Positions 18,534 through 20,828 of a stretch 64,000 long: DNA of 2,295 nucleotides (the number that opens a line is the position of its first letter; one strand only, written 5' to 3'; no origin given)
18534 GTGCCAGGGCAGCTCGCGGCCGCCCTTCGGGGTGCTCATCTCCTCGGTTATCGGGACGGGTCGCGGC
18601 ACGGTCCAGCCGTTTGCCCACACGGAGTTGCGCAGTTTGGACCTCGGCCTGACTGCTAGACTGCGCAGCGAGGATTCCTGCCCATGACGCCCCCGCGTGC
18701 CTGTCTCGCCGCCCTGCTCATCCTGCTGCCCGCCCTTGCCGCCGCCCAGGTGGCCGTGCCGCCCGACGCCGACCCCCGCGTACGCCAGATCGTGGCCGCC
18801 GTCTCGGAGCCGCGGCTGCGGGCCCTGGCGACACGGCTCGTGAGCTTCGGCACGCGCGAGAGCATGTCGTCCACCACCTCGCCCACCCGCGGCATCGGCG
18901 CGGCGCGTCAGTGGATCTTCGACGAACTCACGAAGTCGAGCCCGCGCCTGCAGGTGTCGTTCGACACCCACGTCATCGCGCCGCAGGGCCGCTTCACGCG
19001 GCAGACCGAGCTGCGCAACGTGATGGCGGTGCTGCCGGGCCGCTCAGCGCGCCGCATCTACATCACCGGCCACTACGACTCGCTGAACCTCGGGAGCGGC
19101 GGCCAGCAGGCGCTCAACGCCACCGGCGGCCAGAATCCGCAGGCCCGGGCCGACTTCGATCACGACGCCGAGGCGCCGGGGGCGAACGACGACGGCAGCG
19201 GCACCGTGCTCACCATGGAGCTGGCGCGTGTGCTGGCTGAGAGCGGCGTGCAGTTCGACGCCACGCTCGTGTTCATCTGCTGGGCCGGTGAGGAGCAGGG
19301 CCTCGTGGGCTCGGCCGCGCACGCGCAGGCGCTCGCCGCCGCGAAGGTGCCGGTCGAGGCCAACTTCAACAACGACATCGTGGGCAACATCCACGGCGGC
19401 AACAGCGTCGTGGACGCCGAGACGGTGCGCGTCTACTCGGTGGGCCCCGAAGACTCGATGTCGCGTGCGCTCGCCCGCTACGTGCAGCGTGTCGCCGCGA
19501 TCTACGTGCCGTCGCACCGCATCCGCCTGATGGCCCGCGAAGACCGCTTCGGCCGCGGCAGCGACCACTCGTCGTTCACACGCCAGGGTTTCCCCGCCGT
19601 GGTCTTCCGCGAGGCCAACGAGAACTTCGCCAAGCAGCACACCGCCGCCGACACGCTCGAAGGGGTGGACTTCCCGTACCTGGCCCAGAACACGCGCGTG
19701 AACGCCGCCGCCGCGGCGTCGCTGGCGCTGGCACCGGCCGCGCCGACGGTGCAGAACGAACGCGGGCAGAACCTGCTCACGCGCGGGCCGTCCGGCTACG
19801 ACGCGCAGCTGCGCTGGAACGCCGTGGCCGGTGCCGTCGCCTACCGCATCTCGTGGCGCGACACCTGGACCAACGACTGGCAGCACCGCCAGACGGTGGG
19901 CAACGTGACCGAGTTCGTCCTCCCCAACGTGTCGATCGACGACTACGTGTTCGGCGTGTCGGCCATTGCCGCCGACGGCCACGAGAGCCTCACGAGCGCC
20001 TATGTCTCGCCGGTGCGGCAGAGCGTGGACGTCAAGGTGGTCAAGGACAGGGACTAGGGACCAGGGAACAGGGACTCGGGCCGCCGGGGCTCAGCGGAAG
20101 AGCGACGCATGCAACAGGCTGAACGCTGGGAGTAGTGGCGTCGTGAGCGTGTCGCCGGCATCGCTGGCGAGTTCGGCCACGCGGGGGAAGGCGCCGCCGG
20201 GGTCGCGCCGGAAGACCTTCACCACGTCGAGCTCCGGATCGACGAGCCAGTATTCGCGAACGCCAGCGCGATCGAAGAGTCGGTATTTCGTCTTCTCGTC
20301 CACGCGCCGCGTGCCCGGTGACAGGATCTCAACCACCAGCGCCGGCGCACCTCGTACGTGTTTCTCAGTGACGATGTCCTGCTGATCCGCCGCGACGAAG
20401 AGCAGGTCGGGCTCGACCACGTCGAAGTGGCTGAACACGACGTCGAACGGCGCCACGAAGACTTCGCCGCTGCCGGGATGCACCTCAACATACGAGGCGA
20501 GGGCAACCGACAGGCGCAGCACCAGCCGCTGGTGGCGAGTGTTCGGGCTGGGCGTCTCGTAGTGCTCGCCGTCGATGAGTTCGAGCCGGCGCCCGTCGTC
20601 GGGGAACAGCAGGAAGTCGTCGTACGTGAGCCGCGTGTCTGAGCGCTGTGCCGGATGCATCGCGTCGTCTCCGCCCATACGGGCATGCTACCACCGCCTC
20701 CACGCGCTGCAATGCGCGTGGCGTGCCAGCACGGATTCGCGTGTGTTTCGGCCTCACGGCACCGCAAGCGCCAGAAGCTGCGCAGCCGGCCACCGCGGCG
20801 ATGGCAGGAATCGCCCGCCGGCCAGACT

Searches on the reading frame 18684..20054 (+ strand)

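Call 58: search_protein_families(library=pfam, proteins=[window:18684-20054:+], max_evalue=0.001)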
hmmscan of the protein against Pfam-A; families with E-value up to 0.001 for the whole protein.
window:18684-20054:+ (457 aa): 2 families
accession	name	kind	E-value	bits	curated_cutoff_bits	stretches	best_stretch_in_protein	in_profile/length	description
PF04389.22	Peptidase_M28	-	3.1e-32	112.3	21.3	1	112-342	1-191/193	Peptidase family M28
PF01546.33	Peptidase_M20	-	1.7e-06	28.5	24.6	1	162-319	28-182/206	Peptidase family M20/M25/M40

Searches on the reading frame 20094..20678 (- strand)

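Call 58: search_protein_families(library=pfam, proteins=[window:20094-20678:-], max_evalue=0.001)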
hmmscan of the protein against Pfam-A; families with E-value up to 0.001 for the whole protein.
window:20094-20678:- (195 aa): 1 family
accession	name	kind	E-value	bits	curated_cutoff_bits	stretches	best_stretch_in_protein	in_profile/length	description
PF05685.18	Uma2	-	1e-30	106.9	27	1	20-188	2-169/172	Putative restriction endonuclease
